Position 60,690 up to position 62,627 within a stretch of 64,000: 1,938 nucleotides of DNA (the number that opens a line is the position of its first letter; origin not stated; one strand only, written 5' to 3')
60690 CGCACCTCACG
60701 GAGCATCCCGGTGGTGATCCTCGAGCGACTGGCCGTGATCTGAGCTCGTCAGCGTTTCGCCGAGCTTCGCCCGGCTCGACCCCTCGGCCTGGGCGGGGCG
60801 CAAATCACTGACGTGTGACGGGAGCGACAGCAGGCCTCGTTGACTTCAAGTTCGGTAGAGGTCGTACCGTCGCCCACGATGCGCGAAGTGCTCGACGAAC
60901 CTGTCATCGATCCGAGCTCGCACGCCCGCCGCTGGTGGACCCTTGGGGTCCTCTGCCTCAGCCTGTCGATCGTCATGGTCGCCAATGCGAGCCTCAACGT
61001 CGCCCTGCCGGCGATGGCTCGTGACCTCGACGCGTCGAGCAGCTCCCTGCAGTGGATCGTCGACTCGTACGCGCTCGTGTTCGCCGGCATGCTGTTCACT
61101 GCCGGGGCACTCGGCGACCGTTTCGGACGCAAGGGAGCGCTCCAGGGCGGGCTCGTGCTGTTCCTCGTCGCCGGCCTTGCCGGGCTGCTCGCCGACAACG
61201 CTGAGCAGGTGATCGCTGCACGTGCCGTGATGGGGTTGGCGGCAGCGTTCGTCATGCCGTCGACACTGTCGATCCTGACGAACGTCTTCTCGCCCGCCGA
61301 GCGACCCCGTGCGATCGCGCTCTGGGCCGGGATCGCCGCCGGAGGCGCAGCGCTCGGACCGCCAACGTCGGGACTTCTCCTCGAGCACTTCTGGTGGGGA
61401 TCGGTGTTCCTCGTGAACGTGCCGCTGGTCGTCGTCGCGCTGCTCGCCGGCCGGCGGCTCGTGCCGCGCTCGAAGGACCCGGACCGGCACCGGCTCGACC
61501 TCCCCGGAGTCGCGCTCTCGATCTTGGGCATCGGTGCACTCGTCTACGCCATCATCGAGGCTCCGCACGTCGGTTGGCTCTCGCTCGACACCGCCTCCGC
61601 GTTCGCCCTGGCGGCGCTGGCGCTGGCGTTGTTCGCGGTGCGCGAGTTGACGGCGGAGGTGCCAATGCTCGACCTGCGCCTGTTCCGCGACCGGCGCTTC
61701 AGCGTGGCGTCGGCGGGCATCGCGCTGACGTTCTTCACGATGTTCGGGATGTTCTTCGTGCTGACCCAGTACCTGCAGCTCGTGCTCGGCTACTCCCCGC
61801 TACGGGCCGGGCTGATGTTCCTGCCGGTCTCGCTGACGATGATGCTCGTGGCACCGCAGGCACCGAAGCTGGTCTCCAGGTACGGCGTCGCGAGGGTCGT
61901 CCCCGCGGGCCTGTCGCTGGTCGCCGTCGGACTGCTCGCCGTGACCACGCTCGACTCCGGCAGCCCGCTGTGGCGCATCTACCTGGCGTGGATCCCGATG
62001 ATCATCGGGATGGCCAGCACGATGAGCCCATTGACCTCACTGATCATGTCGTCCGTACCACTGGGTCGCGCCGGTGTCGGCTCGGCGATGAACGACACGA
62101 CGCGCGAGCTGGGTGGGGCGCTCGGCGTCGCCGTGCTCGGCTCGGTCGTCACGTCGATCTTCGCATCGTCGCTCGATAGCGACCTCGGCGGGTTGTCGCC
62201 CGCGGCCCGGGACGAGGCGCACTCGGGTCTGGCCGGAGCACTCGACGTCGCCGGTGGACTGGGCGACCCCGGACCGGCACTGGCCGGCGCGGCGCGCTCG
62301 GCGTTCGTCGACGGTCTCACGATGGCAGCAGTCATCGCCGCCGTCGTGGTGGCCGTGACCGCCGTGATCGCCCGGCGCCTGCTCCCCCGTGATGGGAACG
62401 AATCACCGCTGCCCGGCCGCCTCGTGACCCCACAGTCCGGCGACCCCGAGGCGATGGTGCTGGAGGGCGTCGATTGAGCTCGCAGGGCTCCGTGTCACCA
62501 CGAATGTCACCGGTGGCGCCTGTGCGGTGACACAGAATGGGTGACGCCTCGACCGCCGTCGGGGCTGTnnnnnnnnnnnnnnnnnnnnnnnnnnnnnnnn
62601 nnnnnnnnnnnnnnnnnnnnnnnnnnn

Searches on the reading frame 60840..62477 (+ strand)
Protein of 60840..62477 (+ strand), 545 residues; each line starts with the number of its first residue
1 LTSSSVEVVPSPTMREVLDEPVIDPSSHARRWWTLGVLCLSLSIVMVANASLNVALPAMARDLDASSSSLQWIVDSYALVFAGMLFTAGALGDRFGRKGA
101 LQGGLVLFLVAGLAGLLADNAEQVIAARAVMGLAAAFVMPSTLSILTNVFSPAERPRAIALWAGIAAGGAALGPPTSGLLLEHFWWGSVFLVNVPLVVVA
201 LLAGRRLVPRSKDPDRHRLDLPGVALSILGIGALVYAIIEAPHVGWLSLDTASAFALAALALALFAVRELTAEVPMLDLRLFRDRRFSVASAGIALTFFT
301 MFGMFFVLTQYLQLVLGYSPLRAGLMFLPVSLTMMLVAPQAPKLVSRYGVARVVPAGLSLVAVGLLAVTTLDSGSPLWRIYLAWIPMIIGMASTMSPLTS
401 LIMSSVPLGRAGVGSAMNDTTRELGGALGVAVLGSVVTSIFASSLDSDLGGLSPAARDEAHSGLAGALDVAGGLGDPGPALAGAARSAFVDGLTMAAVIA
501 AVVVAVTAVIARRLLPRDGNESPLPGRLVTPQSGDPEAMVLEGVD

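Call 15: search_protein_families(library=pfam, proteins=[window:60840-62477:+])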
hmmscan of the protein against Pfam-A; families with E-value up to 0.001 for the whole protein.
window:60840-62477:+ (545 aa): 2 families
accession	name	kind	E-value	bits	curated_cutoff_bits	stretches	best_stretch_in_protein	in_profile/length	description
PF07690.21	MFS_1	-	7.8e-51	173.5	33.4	1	38-429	1-346/347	Major Facilitator Superfamily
PF00083.30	Sugar_tr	-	2.8e-06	27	22.3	1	61-138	39-119/452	Sugar (and other) transporter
